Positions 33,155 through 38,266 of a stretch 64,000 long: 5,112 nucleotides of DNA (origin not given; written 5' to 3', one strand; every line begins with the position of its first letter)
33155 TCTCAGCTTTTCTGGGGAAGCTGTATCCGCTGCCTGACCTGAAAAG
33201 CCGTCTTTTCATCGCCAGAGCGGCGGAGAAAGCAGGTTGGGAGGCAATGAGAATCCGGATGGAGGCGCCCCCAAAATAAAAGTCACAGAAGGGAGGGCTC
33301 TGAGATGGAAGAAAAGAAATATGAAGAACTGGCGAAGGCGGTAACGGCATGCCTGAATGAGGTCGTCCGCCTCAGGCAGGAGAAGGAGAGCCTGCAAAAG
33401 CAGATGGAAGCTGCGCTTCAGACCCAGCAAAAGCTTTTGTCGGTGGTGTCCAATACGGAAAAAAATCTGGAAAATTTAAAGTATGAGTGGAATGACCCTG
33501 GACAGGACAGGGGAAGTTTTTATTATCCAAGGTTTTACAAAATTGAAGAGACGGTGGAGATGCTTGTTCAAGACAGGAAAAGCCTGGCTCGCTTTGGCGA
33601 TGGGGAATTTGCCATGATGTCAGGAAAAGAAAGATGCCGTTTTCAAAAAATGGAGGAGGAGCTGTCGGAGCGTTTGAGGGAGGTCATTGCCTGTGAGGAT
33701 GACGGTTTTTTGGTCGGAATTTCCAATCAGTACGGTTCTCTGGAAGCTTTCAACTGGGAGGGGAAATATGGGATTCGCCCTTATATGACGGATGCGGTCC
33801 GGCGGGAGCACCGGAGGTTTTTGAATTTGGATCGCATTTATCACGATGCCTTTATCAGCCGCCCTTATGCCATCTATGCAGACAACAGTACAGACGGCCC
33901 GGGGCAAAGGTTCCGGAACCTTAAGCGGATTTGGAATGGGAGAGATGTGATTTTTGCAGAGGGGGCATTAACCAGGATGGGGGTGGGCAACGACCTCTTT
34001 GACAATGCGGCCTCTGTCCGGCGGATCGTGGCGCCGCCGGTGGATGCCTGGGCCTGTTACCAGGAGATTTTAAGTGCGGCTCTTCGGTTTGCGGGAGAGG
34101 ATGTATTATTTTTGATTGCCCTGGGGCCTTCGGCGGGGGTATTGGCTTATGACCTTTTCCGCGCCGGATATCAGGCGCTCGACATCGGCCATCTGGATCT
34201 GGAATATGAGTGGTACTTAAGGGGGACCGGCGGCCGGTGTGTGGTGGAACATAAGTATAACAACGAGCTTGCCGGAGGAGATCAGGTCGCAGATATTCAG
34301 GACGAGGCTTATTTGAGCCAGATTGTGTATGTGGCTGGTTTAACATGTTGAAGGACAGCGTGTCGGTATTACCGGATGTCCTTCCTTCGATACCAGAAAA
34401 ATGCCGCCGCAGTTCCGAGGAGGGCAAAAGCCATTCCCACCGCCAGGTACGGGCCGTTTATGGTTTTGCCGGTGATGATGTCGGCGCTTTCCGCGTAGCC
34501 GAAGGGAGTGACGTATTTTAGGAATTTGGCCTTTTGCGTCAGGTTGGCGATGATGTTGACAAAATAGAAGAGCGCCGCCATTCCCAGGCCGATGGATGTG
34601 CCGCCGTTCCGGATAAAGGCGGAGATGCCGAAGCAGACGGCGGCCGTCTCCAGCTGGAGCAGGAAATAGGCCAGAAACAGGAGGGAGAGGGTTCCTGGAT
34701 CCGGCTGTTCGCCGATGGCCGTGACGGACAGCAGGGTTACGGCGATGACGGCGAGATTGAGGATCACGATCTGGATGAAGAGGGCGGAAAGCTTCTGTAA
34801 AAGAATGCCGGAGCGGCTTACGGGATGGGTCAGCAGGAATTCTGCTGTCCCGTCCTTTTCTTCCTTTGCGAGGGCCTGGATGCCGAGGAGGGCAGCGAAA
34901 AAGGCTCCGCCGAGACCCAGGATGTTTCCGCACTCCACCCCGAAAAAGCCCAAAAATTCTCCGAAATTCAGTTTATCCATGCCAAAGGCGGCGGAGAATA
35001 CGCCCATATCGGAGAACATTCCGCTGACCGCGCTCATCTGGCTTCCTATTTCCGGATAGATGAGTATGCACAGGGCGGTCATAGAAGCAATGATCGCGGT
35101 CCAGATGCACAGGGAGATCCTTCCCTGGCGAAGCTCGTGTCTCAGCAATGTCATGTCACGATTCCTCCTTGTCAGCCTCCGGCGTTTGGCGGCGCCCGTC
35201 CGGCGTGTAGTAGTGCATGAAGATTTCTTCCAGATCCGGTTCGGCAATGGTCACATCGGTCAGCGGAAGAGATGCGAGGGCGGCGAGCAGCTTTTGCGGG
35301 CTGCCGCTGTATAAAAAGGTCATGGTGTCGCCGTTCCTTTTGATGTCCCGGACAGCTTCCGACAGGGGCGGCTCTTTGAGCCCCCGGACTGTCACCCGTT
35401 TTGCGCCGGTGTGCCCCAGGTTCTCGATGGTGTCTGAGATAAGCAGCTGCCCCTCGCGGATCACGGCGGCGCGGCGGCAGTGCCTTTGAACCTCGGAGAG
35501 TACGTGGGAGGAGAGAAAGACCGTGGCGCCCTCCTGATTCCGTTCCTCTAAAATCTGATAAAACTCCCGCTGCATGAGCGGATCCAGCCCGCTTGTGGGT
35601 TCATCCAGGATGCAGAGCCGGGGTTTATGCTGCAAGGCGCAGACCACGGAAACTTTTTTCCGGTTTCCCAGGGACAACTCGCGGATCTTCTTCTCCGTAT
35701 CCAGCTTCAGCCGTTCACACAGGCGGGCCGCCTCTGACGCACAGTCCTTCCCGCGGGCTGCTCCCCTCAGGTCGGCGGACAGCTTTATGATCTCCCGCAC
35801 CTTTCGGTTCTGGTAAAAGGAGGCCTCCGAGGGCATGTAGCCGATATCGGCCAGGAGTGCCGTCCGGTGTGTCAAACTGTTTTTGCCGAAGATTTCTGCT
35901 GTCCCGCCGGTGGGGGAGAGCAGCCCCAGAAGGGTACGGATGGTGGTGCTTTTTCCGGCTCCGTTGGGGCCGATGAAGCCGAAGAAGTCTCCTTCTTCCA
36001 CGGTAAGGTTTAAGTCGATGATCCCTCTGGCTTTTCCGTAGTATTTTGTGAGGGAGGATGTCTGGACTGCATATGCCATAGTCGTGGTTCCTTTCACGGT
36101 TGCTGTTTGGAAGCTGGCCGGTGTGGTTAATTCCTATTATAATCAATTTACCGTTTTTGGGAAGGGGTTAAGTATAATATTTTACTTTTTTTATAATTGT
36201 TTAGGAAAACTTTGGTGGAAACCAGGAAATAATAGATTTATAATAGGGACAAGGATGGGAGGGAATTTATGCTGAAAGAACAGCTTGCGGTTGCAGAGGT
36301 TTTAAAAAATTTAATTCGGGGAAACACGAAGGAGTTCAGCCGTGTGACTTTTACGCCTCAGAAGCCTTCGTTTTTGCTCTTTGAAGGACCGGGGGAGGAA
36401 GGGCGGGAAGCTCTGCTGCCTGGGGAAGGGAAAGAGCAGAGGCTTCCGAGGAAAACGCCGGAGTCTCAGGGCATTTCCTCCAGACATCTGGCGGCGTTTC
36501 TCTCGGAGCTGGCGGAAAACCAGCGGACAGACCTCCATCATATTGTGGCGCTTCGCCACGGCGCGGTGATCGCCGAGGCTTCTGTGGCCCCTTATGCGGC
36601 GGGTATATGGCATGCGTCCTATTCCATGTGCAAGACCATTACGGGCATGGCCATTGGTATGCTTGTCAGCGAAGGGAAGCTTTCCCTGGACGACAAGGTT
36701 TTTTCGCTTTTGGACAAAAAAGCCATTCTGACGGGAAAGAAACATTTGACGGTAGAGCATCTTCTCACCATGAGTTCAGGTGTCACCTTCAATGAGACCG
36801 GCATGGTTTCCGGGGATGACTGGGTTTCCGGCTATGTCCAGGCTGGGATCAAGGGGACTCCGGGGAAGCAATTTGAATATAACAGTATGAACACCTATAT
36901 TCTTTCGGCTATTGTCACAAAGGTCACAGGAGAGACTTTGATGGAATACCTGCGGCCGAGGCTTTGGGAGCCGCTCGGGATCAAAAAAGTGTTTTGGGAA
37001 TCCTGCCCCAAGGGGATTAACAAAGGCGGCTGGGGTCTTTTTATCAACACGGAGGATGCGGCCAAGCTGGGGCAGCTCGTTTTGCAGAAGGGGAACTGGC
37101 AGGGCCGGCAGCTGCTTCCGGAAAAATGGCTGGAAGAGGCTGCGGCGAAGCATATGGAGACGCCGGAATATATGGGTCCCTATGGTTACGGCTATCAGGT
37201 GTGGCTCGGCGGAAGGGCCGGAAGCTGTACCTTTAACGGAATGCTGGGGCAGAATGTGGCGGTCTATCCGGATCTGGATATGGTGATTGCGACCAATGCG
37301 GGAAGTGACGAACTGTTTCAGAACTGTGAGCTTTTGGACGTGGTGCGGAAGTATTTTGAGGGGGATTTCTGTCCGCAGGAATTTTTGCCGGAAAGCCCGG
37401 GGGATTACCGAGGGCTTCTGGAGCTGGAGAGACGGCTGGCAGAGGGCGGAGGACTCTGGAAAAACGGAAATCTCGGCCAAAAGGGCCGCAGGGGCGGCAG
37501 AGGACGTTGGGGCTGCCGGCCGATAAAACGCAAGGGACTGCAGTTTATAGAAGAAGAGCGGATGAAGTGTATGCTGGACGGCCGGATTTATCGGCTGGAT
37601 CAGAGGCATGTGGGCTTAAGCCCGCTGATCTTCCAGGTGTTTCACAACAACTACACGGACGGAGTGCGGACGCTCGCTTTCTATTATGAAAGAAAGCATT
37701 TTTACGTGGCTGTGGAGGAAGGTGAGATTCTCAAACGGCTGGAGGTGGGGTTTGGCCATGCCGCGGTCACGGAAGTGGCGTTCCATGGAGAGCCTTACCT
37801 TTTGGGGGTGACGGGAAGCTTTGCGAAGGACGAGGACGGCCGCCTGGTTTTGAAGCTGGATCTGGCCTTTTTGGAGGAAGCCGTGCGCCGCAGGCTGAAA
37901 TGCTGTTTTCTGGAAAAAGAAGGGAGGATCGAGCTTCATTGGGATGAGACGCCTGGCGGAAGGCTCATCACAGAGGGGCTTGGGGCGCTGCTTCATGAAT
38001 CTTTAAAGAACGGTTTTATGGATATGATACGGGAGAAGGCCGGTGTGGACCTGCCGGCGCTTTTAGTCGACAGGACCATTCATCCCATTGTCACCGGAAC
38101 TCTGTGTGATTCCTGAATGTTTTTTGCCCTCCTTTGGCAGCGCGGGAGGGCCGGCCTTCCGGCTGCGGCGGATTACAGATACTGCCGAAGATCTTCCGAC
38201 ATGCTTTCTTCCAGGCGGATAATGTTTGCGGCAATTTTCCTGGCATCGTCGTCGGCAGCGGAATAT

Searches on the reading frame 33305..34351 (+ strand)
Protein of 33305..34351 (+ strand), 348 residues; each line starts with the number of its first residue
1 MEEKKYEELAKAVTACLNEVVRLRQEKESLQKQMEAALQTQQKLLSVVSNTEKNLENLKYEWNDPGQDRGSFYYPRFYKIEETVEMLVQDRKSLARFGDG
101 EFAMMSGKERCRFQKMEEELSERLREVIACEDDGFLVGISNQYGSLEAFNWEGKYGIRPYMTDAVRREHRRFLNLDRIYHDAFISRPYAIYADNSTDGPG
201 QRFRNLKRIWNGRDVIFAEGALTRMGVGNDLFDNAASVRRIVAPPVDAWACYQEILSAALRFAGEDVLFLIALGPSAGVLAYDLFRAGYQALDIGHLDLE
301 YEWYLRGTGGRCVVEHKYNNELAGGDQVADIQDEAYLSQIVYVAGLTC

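Call 8: search_protein_families(library=pfam, proteins=[window:33305-34351:+], max_evalue=0.001)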
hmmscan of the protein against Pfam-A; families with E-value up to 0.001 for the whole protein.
window:33305-34351:+ (348 aa): 1 family
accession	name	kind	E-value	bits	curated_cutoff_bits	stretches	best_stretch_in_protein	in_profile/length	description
PF08759.17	GT-D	-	3.2e-78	263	27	1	94-321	1-224/225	Glycosyltransferase GT-D fold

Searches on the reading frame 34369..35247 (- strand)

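Call 8: search_protein_families(library=pfam, proteins=[window:34369-35247:-], max_evalue=0.001)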
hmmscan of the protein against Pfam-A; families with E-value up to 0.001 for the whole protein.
window:34369-35247:- (292 aa): 3 families
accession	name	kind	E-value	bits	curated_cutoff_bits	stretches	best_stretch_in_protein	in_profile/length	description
PF12679.13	ABC2_membrane_2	-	8.1e-24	84.8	27.2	1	32-291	1-283/283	ABC-2 family transporter protein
PF12730.13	ABC2_membrane_4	-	1.1e-06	29.2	27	1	114-227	60-175/179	ABC-2 family transporter protein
PF13346.12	ABC2_membrane_5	-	8.4e-06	25.9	25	1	115-243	44-170/205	ABC-2 family transporter protein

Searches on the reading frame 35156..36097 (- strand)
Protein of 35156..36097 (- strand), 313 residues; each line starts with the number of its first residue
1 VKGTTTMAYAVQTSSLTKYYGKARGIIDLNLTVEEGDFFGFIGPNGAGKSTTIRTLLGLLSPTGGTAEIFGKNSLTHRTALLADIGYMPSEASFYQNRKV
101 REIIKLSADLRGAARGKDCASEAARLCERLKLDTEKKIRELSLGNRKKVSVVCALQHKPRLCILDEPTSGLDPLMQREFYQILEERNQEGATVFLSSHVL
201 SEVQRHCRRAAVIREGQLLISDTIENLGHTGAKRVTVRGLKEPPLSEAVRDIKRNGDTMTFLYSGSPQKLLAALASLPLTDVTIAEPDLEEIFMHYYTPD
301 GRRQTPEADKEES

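Call 9: search_protein_families(library=pfam, proteins=[window:35156-36097:-], max_evalue=0.001)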
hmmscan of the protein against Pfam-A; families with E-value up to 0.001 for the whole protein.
window:35156-36097:- (313 aa): 2 families
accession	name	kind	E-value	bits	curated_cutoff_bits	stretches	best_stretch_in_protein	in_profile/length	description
PF00005.33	ABC_tran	-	6.1e-25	88.9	25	1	28-169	3-137/137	ABC transporter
PF13304.12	AAA_21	-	1.3e-14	55.4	27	1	138-198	235-298/304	AAA domain, putative AbiEii toxin, Type IV TA system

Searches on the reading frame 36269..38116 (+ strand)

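Call 9: search_protein_families(library=pfam, proteins=[window:36269-38116:+], max_evalue=0.001)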
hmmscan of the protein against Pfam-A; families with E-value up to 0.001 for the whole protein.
window:36269-38116:+ (615 aa): 1 family
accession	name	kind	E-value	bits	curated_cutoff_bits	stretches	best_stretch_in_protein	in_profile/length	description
PF00144.29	Beta-lactamase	-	4.7e-30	105.3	27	1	93-341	20-305/329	Beta-lactamase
